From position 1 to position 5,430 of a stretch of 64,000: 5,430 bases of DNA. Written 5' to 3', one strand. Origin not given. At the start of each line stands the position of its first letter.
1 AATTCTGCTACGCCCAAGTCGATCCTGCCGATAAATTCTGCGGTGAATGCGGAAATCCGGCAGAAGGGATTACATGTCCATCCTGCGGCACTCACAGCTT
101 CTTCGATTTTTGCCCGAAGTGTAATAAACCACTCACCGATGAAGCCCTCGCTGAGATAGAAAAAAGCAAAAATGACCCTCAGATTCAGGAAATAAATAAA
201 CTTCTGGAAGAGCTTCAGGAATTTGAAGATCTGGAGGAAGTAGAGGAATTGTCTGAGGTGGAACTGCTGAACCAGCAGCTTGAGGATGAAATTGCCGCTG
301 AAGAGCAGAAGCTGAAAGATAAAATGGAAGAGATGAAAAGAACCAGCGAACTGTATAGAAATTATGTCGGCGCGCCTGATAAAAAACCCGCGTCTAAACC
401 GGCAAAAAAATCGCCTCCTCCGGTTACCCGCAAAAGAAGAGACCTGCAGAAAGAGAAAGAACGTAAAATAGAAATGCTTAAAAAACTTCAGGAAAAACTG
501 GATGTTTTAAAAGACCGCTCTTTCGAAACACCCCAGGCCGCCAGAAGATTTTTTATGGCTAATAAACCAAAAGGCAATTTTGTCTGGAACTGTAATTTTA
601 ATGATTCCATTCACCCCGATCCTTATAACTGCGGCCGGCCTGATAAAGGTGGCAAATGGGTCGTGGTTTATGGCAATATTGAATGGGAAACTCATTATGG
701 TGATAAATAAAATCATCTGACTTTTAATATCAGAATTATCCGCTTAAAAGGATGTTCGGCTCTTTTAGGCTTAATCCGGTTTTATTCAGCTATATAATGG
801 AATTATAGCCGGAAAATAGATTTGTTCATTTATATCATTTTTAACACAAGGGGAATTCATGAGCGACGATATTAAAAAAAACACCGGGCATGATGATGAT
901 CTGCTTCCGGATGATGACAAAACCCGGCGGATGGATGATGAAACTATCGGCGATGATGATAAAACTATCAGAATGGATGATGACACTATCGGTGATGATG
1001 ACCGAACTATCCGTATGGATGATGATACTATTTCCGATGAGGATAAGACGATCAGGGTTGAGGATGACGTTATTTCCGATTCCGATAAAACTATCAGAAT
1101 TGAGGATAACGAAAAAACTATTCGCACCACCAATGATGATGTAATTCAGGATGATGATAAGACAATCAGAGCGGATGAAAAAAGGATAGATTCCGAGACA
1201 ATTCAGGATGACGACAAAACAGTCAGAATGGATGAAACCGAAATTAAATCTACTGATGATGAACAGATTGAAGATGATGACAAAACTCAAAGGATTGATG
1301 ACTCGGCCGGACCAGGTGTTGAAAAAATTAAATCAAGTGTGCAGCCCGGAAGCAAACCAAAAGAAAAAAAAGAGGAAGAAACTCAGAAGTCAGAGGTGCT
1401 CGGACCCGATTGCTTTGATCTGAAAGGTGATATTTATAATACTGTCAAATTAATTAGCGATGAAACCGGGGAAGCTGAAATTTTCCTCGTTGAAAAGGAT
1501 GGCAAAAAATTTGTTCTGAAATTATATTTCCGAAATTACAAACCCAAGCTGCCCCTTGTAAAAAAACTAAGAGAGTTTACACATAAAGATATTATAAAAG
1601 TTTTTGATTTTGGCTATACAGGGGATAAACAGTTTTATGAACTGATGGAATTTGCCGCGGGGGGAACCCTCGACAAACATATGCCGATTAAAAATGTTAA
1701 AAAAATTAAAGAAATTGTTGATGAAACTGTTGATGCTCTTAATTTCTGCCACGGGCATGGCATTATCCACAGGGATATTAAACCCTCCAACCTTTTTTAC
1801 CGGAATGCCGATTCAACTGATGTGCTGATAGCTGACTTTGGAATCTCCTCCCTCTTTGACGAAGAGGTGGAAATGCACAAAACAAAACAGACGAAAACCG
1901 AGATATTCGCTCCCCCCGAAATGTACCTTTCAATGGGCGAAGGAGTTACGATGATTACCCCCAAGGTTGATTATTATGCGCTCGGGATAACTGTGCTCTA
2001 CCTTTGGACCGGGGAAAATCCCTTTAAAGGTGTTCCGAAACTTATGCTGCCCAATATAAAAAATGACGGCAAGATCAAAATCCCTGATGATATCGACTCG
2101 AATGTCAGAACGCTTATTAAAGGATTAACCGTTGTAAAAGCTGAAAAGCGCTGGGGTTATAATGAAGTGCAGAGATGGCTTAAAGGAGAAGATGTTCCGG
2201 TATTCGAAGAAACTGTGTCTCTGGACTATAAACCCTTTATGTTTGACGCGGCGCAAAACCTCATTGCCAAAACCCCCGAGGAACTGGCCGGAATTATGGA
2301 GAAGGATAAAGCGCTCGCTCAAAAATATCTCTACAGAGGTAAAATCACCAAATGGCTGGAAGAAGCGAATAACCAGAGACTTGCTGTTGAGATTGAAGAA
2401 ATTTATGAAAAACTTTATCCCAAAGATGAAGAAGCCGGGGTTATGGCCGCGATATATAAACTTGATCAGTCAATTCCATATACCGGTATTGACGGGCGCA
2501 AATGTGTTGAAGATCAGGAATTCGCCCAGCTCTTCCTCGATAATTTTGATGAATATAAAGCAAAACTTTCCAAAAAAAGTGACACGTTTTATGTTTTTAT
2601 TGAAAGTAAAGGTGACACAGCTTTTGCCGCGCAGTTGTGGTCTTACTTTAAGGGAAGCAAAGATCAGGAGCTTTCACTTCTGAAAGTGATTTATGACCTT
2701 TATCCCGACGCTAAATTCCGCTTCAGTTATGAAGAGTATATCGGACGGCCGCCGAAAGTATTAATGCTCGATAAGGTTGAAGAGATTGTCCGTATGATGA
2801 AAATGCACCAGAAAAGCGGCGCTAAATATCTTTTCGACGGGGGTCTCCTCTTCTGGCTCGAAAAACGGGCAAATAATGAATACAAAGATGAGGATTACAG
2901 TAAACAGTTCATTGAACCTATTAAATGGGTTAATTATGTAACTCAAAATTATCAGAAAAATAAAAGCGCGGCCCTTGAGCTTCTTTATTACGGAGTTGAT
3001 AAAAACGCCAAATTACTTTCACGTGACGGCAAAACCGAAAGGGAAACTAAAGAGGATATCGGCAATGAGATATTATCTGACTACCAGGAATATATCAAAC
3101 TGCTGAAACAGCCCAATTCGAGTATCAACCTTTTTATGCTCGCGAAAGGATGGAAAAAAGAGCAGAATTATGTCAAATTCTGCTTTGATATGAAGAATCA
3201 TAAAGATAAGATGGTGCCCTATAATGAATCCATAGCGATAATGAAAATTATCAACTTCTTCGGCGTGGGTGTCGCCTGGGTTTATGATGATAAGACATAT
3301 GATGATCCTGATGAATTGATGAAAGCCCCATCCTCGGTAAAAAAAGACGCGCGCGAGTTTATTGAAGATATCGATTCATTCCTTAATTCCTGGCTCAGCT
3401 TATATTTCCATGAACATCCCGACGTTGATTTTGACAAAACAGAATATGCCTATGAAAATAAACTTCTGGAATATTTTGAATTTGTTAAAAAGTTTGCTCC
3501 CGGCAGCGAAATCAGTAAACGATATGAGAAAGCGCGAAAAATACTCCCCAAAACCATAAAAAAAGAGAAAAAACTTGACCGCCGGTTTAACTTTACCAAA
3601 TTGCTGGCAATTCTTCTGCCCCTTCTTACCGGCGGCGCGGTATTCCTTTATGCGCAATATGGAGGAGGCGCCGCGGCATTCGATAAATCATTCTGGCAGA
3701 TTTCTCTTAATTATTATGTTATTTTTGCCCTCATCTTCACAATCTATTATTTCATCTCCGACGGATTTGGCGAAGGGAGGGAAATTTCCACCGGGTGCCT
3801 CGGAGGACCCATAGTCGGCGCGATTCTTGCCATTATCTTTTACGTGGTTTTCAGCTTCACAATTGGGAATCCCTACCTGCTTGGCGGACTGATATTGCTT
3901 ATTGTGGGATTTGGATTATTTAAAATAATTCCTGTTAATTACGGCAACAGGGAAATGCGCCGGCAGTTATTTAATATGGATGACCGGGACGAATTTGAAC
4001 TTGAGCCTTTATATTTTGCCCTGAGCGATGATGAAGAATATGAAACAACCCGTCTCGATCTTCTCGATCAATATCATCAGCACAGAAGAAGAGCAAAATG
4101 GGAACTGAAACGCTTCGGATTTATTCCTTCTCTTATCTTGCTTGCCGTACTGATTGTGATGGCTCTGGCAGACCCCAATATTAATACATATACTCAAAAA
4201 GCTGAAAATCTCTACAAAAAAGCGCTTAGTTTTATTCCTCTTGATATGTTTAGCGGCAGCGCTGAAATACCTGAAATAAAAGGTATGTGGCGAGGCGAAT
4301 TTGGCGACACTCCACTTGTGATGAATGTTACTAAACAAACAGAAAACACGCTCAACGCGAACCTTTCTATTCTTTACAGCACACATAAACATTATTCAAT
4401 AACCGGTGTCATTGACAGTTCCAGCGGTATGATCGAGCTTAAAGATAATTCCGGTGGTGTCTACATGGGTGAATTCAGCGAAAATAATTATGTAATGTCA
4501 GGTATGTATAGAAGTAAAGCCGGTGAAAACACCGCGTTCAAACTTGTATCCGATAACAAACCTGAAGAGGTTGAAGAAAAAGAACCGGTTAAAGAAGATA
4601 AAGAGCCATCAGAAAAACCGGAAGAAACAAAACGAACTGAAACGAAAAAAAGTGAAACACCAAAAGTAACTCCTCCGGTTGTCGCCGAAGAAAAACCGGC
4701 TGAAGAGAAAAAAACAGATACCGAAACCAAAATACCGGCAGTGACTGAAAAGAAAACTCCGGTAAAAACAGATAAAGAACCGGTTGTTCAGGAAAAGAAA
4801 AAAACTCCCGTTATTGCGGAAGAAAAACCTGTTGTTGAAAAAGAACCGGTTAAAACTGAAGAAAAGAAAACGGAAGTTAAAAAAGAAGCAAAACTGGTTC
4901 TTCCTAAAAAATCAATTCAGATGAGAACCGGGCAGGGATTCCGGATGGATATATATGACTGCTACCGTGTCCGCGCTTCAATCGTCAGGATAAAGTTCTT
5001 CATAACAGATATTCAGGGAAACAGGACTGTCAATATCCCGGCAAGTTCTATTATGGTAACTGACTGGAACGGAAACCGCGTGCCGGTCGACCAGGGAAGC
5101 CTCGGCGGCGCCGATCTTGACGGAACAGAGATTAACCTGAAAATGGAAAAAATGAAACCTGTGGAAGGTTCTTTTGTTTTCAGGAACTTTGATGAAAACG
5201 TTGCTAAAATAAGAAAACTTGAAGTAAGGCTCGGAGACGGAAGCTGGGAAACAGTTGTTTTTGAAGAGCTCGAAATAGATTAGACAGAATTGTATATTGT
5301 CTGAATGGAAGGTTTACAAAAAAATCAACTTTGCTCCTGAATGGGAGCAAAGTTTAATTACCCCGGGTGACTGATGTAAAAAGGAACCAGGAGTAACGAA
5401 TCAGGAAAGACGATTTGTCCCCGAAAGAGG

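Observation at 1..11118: Zinc-ribbon-linked Thr-phosphorylation cassette coupled to a five-module AAA+ machine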

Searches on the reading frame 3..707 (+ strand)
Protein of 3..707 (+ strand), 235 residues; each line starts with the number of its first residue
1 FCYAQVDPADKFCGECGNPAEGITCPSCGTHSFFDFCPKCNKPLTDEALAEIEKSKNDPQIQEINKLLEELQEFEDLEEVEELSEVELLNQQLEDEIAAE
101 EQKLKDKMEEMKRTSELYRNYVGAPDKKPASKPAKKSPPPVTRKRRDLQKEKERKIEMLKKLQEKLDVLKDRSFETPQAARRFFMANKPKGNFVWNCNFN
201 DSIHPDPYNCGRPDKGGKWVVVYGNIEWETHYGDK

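Call 6: search_protein_families(library=pfam, proteins=[window:3-707:+], max_evalue=0.01)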
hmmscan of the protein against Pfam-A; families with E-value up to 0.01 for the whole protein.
window:3-707:+ (235 aa): 3 families
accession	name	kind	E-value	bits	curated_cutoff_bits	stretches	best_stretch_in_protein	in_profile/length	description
PF12773.13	DZR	-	7.6e-06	26.4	27.3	1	2-41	4-45/45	Double zinc ribbon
PF13240.11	Zn_Ribbon_1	-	6.7e-05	23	25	0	2-19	5-22/23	zinc-ribbon domain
PF24463.1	DUF7577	-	0.0037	17.3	28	0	21-44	1-26/27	Domain of unknown function (DUF7577)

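Call 8: search_protein_families(library=padloc, proteins=[window:3-707:+], max_evalue=0.01)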
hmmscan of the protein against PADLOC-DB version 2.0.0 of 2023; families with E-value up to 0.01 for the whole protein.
window:3-707:+ (235 aa): 2 families
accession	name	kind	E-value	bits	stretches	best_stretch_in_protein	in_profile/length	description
PDLC03859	LmuB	-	2.9e-05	21.5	1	34-172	331-464/611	-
PDLC03865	LmuB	-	0.00077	15.7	1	50-169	201-664/1007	-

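Call 9: search_protein_families(library=ncbifam, proteins=[window:3-707:+], max_evalue=0.01)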
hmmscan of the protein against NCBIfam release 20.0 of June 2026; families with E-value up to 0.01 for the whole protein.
window:3-707:+ (235 aa): 1 family
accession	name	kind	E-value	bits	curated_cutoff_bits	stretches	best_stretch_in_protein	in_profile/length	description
NF003103.0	PRK04023.1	equivalog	0.00031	18.5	1269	1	5-86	625-707/1125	DNA polymerase II large subunit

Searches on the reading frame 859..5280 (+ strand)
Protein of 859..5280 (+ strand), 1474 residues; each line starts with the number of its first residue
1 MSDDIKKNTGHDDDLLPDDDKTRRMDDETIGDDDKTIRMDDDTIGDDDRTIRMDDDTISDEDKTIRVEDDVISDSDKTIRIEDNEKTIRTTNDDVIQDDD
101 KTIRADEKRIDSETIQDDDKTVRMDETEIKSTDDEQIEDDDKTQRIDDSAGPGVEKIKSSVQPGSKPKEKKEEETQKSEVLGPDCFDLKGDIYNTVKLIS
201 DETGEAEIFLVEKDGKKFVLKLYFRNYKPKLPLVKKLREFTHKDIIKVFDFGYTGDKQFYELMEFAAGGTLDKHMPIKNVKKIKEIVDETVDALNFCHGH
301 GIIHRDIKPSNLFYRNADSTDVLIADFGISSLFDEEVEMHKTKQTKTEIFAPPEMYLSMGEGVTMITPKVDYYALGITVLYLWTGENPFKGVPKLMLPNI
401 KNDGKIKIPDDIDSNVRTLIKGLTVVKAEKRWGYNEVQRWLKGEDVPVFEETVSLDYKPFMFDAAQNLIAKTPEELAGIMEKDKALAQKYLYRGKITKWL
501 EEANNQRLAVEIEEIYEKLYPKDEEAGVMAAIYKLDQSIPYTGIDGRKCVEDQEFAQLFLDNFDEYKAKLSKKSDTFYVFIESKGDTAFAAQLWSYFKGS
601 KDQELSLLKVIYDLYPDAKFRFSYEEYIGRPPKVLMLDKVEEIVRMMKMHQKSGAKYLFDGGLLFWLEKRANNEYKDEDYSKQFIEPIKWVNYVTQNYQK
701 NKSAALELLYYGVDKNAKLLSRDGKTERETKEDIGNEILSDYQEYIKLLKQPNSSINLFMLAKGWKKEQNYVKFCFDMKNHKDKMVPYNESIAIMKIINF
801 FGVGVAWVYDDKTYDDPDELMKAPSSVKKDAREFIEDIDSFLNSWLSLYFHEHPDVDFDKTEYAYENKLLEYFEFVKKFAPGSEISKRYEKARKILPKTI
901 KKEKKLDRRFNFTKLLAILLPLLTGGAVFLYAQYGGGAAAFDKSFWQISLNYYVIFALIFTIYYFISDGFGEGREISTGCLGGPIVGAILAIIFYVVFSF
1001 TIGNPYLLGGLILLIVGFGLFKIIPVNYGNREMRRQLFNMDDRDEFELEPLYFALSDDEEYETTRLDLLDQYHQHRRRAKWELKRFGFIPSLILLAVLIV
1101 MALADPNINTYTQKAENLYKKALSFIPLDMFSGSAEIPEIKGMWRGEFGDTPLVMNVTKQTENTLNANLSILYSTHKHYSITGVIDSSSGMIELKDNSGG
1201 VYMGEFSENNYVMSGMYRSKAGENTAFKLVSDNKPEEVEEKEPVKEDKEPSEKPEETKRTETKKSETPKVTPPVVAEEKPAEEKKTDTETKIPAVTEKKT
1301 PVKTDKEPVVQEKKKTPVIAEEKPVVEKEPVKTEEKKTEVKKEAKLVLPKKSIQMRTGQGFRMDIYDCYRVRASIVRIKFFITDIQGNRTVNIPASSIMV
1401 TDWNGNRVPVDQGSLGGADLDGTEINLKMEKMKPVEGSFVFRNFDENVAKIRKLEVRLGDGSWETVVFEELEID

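Call 6: search_protein_families(library=pfam, proteins=[window:859-5280:+], max_evalue=0.01)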
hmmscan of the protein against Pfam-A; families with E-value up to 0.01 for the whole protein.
window:859-5280:+ (1474 aa): 4 families
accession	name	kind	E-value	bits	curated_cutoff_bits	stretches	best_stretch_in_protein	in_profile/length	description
PF00069.31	Pkinase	-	2.8e-32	112.6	31.7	1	235-437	50-257/263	Protein kinase domain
PF07714.23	PK_Tyr_Ser-Thr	-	5.6e-16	59.1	23.1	1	235-439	53-256/258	Protein tyrosine and serine/threonine kinase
PF14531.12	Kinase-like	-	1.3e-06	28.3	25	1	298-431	162-289/289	Kinase-like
PF03109.22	ABC1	-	0.00048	19.8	22.9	1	262-337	146-221/244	ABC1 atypical kinase-like domain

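Call 8: search_protein_families(library=padloc, proteins=[window:859-5280:+], max_evalue=0.01)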
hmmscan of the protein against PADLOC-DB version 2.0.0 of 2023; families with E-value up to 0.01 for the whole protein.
window:859-5280:+ (1474 aa): 32 families (the best 25 are shown)
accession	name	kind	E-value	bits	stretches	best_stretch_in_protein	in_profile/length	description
PDLC04138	mad6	-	2.3e-35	120.6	1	234-441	103-310/659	mads_6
PDLC04054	PD-T4-6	-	2.7e-25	87.5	1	239-420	66-244/347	-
PDLC03920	MkoA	-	2.3e-23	80.5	1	234-449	62-282/1112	-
PDLC04042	PD-T4-6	-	2.8e-23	81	1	238-401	64-224/292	-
PDLC04045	PD-T4-6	-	4.5e-22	76.5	1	241-405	97-262/350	-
PDLC04047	PD-T4-6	-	5.9e-22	76.2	1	234-402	62-225/327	-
PDLC04044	PD-T4-6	-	9.7e-22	75.6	1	235-477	89-323/372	-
PDLC04062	PD-T4-6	-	1.6e-21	74.9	1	236-390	90-239/450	-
PDLC04057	PD-T4-6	-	2.6e-20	70.8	1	239-392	64-213/443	-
PDLC04053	PD-T4-6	-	3.1e-20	70.9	1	239-394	65-216/311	-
PDLC04061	PD-T4-6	-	2.7e-19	68.1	1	240-396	73-230/510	-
PDLC04060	PD-T4-6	-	1.4e-18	65.1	1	239-421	64-241/486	-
PDLC04048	PD-T4-6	-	2.3e-18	64.7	1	236-391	64-214/354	-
PDLC04050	PD-T4-6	-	4.1e-18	63.5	1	240-391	120-268/480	-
PDLC04052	PD-T4-6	-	4.1e-16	57.2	1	240-391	66-218/496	-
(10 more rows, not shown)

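Call 9: search_protein_families(library=ncbifam, proteins=[window:859-5280:+], max_evalue=0.01)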
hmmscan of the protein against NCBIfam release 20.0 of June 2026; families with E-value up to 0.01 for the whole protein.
window:859-5280:+ (1474 aa): 13 families
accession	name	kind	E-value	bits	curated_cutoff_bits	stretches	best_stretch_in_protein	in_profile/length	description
NF047741.1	antiphage_MADS6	equivalog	4.6e-23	81.6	460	1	241-441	254-457/612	methylation-associated defense system protein kinase MAD6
NF033483.0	PknB_PASTA_kin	equivalog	1.8e-22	80.1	450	1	239-391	63-210/563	Stk1 family PASTA domain-containing Ser/Thr kinase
TIGR03903.1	TOMM_kin_cyc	equivalog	1e-15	56.7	705.75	1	240-391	35-191/1267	TOMM system kinase/cyclase fusion protein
NF038150.1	lanthi_synth_IV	equivalog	8.8e-15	54.1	650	1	279-450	296-460/851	class IV lanthionine synthetase LanL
NF053615.1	SerThrKinAfsKStmc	equivalog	2e-07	30.1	1300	1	289-438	120-261/809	protein serine/threonine kinase AfsK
NF052427.1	StpK7MSMEG_1200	equivalog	3.7e-07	29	900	1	256-391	79-211/601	serine/threonine protein kinase StpK7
NF043056.1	T4SS_LegK1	equivalog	4.7e-07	28.8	550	1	300-385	208-286/516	Dot/Icm T4SS effector kinase LegK1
NF033442.0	BREX_PglW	equivalog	2.8e-06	25.3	990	1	209-337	529-667/1391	BREX system serine/threonine kinase PglW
NF009651.0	PRK13184.1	equivalog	4.1e-05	21.7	839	1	279-345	111-176/932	serine/threonine-protein kinase PknD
NF038151.1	lanthi_synth_III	equivalog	0.00011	20.7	575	1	280-389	335-429/833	class III lanthionine synthetase LanKC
TIGR03724.2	arch_bud32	equivalog_domain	0.00041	19.9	125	1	263-335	72-136/193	KEOPS complex kinase/ATPase Bud32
NF011464.0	PRK14879.1-7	equivalog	0.0038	17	246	1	257-339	79-157/221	Kae1-associated kinase Bud32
NF011462.0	PRK14879.1-3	equivalog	0.0061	16.3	174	0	284-339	85-136/192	Kae1-associated kinase Bud32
